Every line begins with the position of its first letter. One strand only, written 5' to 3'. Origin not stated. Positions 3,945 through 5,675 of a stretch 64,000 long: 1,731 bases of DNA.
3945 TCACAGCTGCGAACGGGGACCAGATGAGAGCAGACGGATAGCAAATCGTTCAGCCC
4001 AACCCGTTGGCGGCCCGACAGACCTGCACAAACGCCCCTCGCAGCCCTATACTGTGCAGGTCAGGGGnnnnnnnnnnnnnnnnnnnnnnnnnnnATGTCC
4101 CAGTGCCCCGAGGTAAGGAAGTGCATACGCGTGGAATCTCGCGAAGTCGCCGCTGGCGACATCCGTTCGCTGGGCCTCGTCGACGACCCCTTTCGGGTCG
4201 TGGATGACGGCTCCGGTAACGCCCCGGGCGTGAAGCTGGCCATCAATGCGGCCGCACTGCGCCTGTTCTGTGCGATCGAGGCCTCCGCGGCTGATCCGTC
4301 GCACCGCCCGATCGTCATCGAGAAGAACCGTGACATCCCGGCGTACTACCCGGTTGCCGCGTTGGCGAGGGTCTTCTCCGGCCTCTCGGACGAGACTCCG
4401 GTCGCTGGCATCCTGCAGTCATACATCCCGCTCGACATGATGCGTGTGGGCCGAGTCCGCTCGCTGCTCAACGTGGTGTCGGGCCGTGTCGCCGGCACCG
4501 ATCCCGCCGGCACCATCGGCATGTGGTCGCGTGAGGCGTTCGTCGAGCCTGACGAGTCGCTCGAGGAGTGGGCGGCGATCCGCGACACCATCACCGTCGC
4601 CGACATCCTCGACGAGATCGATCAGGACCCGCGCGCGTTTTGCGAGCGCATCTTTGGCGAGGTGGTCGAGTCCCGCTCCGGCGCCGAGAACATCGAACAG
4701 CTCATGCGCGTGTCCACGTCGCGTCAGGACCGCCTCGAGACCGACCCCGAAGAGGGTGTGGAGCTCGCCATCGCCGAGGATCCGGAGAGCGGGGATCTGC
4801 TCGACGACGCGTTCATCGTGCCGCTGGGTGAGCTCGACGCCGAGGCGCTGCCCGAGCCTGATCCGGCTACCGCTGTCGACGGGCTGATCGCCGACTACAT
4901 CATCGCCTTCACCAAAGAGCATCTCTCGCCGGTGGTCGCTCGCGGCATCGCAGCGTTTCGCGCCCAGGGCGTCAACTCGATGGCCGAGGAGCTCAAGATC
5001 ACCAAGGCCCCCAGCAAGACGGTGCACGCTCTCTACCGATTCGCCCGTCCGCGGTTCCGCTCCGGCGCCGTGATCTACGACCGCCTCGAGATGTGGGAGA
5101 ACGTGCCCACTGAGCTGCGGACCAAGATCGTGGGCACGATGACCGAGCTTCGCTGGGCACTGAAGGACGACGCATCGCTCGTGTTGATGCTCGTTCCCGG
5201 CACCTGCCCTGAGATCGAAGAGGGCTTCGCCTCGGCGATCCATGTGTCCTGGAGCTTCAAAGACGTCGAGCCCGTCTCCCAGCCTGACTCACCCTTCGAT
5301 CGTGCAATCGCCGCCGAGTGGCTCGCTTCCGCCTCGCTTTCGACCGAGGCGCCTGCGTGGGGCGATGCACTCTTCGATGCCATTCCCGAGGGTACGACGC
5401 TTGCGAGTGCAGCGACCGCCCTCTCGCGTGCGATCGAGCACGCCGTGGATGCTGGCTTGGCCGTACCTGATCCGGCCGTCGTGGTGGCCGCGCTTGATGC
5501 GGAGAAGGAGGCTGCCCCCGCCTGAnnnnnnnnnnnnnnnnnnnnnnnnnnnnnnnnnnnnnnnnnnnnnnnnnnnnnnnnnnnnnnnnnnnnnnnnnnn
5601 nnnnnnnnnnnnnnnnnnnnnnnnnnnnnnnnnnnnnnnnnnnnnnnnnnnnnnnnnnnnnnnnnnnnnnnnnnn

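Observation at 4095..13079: Candidate nanowire assembly/anchoring cassette downstream of the hexaheme gene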

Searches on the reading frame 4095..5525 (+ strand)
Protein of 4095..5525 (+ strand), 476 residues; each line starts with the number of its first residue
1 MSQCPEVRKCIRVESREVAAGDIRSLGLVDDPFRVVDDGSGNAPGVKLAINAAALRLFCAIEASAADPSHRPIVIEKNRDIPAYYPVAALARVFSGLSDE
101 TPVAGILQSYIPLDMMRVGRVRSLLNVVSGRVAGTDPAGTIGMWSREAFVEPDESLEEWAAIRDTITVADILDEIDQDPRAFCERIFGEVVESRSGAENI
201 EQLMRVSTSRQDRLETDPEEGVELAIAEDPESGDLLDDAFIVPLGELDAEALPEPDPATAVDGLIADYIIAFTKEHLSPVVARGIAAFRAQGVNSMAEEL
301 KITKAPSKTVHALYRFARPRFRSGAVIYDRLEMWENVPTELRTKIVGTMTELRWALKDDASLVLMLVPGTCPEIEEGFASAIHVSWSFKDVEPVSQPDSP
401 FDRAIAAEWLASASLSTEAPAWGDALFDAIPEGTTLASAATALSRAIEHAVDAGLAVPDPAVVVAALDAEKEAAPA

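Call 4: search_protein_families(library=pfam, proteins=[window:4095-5525:+], max_evalue=0.01)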
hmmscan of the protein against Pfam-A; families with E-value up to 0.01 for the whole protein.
window:4095-5525:+ (476 aa): 0 families

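Call 5: search_protein_families(library=ncbifam, proteins=[window:4095-5525:+], max_evalue=0.01)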
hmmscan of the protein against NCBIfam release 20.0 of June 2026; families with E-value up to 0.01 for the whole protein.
window:4095-5525:+ (476 aa): 0 families

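Call 40: find_homologous_proteins(query=window:4095-5525:+, max_evalue=0.001)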
Query window:4095-5525:+ (476 aa): 25 proteins with E <= 0.001 among 8000 candidates.
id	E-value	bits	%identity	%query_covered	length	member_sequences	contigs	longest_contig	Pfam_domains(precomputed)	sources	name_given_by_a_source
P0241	7.1e-297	1003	100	97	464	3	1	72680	-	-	-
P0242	4.1e-154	532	55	98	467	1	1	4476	-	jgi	-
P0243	2.7e-145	503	54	97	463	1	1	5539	-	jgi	-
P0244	4.3e-142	493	55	96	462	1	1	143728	-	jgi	-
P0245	1.4e-130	455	52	96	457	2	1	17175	-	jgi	jgi:hypothetical protein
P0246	1.5e-127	445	50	95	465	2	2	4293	-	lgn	-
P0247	5.1e-125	436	49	98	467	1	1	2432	-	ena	-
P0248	6.1e-123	429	48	93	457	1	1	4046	-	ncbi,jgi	-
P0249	3.5e-122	427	49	99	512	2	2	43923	-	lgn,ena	-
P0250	6.2e-122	426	46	99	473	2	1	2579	-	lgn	-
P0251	3.0e-115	404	47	97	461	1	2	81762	-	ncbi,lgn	-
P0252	8.1e-113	396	44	96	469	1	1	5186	-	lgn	-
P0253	1.0e-111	392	46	95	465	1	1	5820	-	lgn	-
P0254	1.5e-102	362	45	95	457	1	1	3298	-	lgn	-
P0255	5.6e-84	301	43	92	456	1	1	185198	-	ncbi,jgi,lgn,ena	ncbi:MAG: hypothetical protein WC971_03220 [Coriobacteriia bacterium]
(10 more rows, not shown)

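Call 44: search_solved_structures(query=A3, max_evalue=10, show_alignments=2)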
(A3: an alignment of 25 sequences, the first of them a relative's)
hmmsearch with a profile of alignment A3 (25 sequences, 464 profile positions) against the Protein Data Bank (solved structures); distinct sequences matched with E-value up to 10: 5.
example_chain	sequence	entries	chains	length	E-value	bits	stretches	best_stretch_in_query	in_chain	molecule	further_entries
3iz3_B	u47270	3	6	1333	0.76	11.8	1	37-103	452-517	Structural protein VP1 | VP1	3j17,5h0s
3cnf_A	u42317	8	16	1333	0.77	11.8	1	37-103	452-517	VP1 | Capsid protein VP1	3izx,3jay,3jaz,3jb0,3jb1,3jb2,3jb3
6k32_D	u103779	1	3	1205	0.89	11.6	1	37-103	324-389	VP1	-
6k32_C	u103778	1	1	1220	0.9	11.6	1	37-103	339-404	VP1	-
6k32_G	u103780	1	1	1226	0.9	11.6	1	37-103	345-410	VP1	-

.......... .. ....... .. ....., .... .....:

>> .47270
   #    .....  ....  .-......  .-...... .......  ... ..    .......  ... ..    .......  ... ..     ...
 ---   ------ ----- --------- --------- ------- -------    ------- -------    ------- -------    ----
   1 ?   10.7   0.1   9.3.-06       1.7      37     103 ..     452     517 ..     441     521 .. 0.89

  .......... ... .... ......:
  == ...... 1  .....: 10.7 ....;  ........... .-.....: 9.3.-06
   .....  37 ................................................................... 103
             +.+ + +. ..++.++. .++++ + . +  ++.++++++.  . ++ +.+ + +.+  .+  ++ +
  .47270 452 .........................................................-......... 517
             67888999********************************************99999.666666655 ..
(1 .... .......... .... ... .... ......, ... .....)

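Call 45: search_protein_families(library=pfam, alignment_id=A3, max_evalue=1)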
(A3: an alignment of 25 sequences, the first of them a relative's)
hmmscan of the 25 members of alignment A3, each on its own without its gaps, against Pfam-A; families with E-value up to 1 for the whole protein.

A. member 1, P0241 (464 aa): 0 families

B. families by the number of members that match (of 25 scanned): 7 families
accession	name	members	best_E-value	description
PF24740.1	DUF7691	1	0.081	Domain of unknown function (DUF7691)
PF09275.15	Pertus-S4-tox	1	0.12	Pertussis toxin S4 subunit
PF13191.12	AAA_16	1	0.21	AAA ATPase domain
PF23434.1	DUF7120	1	0.22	Family of unknown function (DUF7120)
PF16193.11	AAA_assoc_2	1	0.25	AAA C-terminal domain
PF00248.27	Aldo_ket_red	1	0.29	Aldo/keto reductase family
PF12703.12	ptaRNA1_toxin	1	0.31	Toxin of toxin-antitoxin type 1 system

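Call 50: predict_structure(alignment_id=A3)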
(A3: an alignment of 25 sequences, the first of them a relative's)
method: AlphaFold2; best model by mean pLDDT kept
length: 464 residues; sequences in the alignment: 25
mean_pLDDT: 86.5   pTM: 0.84
mean pLDDT of the five models: 86.5, 85.8, 85.2, 85.1, 85.1
residues with pLDDT >= 90: 335; 70-90: 63; 50-70: 28; < 50: 38
segments of 3 or more residues with pLDDT < 50: 1-8, 209-224, 231-243
pLDDT, mean of each block of 10 residues (from residue 1): 41 94 88 96 97 92 94 94 93 94 86 94 92 96 95 93 97 92 68 73 60 36 49 41 62 96 96 92 92 93 94 94 89 92 92 95 94 94 94 97 92 97 96 96 95 92 63
secondary structure, 60 per line:
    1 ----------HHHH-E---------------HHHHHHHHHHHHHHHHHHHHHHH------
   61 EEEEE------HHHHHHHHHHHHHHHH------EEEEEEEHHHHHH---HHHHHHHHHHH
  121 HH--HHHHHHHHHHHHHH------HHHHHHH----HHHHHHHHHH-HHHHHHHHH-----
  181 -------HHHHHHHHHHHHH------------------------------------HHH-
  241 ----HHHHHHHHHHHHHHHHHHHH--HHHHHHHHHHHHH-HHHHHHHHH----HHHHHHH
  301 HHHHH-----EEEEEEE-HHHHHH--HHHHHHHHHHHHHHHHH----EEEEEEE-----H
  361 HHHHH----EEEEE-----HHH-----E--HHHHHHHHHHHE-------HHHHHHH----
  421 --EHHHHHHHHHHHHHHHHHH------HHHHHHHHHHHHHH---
elements in order: H11-14 H32-54 E61-65 H72-87 E94-100 H101-106 H110-122 H125-138 H145-151 H156-165 H167-175 H188-200 H245-264 H267-279 H281-289 H294-305 E311-317 H319-324 H327-343 E348-354 H360-365 E370-374 H391-401 H410-416 H424-441 H448-461

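Call 53: fold_search(model_id=the predicted structure, library=pdb)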
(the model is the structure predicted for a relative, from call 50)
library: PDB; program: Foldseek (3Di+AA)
matches with E <= 10: 285; with E <= 0.001: 0
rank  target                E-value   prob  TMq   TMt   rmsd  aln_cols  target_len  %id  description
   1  9zll_A                1.6e-01  0.47  0.25  0.22  16.8       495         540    9  Complex of N-terminal BrxC walker B, BrxB, and N-termianl PglZ from the Acinetobacter BREX system (released 2026-04-08)
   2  5kwa_A                1.6e-01  0.44  0.14  0.14  11.7       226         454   13  complete structure of the Mycobacterium tuberculosis proteasomal ATPase Mpa (released 2017-06-07)
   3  7ufi_1                2.4e-01  0.33  0.16  0.22  20.5       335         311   12  VchTnsC AAA+ ATPase with DNA, single heptamer (released 2022-06-08)
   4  6mat_E                2.6e-01  0.35  0.14  0.12  14.0       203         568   13  Cryo-EM structure of the essential ribosome assembly AAA-ATPase Rix7 (released 2019-02-06)
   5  8glu_F                2.9e-01  0.57  0.14  0.16  13.0       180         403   12  CryoEM structure of TnsC(1-503) bound to TnsD(1-318) from E.coli Tn7 (released 2024-07-31)
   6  7jk6_A                2.9e-01  0.51  0.20  0.24  16.4       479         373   10  Structure of Drosophila ORC in the active conformation (released 2020-09-09)
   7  7mbw_A                3.2e-01  0.44  0.13  0.13  13.4       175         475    7  Crystal structure of TnsC(1-503)A225V (released 2022-02-23)
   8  8vcj_C                3.3e-01  0.38  0.12  0.14  13.2       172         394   11  CryoEM structure of the TnsC(1-503)-TnsD(1-318)-DNA complex in a 7:2:1 stoichiometry from E. coli Tn7 bound to ATPgS a (released 2024-07-31)
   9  9e8k_A                3.3e-01  0.33  0.15  0.18  13.4       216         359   15  Nub1/Fat10-processing human 26S proteasome with Rpt6 at top of spiral staircase (AAA+ motor locally refined) (released 2024-12-04)
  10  9g0f_B                3.5e-01  0.33  0.13  0.17  12.3       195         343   11  CryoEM structure of PmcTnsC-dsDNA-AMPPNP (released 2025-04-02)
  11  8usb_E                3.5e-01  0.30  0.13  0.16  12.1       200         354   12  Non-substrate-engaged human 26S proteasome with Nub1/FAT10 bound to Rpn1 (released 2024-11-06)
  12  3jco_M                3.5e-01  0.28  0.15  0.18  10.2       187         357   12  Structure of yeast 26S proteasome in M1 state derived from Titan dataset (released 2016-06-15)
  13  7mcs_E                3.6e-01  0.44  0.14  0.15  12.9       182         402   12  Cryo-electron microscopy structure of TnsC(1-503)A225V bound to DNA (released 2022-02-23)
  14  6nyw                  3.8e-01  0.35  0.13  0.21  11.7       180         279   15  Structure of spastin AAA domain N527C mutant in complex with 8-fluoroquinazoline-based inhibitor (released 2019-03-27)
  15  5w0t                  4.1e-01  0.23  0.14  0.20  15.4       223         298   11  Crystal structure of monomeric Msp1 from S. cerevisiae (released 2017-08-02)
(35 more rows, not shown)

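Call 86: search_protein_representatives(alignment_id=A3)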
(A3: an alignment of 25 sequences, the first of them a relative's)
Query: 25 sequences, 464 profile positions. Proteins with E-value up to 0.001 (for the whole library): 173; up to 1e-10: 146; up to 1e-30: 115. The best 150 are listed.
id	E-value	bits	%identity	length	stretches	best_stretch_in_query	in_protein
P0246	9.4e-181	618.2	-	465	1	3-461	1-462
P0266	1.1e-169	581.7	-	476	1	4-462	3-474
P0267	5.5e-166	569.5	-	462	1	8-460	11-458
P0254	1.2e-164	565.1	-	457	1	9-460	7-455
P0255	1.9e-164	564.5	-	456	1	7-457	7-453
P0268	3.8e-156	537.1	-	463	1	8-457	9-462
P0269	5.6e-155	533.2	-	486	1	6-460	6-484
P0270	9.6e-154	529.2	-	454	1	3-456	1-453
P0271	2.1e-151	521.5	-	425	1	35-455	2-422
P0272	5.1e-147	507.0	-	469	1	4-457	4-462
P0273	9.6e-143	492.9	-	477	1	7-459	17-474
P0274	2.0e-142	491.9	-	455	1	6-457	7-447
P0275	3.2e-140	484.6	-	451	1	9-459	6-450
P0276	3.9e-136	471.1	-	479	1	8-458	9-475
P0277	2.4e-131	455.3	-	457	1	9-461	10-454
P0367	3.1e-42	161.5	-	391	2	239-454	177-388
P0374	7.5e-38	147.1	-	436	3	132-324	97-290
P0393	1.2e-16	77.2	-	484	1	6-368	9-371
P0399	2.1e-14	69.8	-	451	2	299-451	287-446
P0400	1.8e-13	66.7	-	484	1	8-452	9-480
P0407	1.5e-11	60.4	-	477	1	29-366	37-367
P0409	3.4e-10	55.9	-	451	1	27-360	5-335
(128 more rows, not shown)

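Call 87: search_protein_families(library=pfam, proteins=[P0393, P0400, P0407, P0409, P0399, P0374, P0367], max_evalue=0.1)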
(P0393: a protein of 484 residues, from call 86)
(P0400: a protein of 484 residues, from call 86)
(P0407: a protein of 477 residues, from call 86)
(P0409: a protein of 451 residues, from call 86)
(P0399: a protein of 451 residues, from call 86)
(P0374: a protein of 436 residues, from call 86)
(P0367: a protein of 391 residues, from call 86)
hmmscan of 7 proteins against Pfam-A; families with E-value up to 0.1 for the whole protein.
P0393 (484 aa): 1 family
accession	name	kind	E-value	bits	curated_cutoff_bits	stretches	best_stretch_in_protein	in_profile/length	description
PF06025.17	DUF913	-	0.029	13.8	24.7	1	182-268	278-357/382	Domain of Unknown Function (DUF913)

P0400 (484 aa): 0 families

P0407 (477 aa): 0 families

P0409 (451 aa): 1 family
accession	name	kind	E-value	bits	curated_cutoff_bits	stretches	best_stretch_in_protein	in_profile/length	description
PF03979.19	Sigma70_r1_1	-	0.0012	19.2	22.5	1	115-189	5-78/81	Sigma-70 factor, region 1.1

P0399 (451 aa): 0 families

P0374 (436 aa): 0 families

P0367 (391 aa): 0 families

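Call 89: find_encoding_contigs(protein=P0393, flank=10000, max_places=2)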
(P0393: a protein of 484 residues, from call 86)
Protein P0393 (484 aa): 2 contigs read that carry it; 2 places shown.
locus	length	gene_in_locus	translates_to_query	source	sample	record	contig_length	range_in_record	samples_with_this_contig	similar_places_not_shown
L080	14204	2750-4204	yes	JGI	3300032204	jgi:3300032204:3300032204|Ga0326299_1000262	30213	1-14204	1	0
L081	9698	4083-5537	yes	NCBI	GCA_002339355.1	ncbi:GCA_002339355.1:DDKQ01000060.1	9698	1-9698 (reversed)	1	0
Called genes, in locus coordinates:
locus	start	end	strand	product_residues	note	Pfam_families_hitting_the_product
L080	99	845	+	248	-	PF13692:Glyco_trans_1_4, PF13524:Glyco_trans_1_2 (weak), PF00534:Glycos_transf_1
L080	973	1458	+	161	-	-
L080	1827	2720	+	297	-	-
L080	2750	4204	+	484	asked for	-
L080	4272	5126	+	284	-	-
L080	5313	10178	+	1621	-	PF24517:CBM96, PF19077:Big_13 (faint), PF14870:PSII_BNR (faint), PF17957:Big_7, PF14522:Cytochrome_C7 (faint), PF14537:Cytochrom_c3_2 (faint), PF09699:Paired_CXXCH_1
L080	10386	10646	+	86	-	PF01402:RHH_1, PF15919:HicB_lk_antitox (weak)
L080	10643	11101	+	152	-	PF01850:PIN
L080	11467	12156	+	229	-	-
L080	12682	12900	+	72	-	PF01206:TusA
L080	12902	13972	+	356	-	PF04143:Sulf_transp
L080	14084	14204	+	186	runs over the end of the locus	PF11823:Se_S_carrier, PF26554:DUF8182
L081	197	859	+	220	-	PF04203:Sortase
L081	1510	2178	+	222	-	PF13692:Glyco_trans_1_4, PF13524:Glyco_trans_1_2, PF00534:Glycos_transf_1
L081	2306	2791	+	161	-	-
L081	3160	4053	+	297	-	-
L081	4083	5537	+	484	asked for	-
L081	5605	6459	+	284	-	-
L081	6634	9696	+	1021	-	?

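Call 92: find_encoding_contigs(protein=P0400, flank=10000, max_places=2)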
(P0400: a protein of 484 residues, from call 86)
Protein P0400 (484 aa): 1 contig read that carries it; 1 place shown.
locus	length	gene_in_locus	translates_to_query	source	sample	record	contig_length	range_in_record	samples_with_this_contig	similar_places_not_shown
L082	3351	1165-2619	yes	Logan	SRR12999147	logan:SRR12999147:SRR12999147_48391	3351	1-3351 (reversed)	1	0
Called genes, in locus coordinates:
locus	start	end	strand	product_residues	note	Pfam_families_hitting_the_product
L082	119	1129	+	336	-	PF14522:Cytochrome_C7 (faint), PF09699:Paired_CXXCH_1 (faint), PF14537:Cytochrom_c3_2 (weak)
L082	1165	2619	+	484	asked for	-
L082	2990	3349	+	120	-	?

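Call 93: find_encoding_contigs(protein=P0407, flank=10000, max_places=2)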
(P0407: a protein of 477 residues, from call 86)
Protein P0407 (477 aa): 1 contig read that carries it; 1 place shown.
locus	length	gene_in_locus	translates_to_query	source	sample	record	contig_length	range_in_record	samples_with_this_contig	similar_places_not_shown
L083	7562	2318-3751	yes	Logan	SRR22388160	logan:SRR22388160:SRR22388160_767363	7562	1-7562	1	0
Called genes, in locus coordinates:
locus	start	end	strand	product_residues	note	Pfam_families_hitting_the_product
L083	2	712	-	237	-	?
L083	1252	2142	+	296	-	-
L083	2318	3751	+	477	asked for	-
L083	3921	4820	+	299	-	-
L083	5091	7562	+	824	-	?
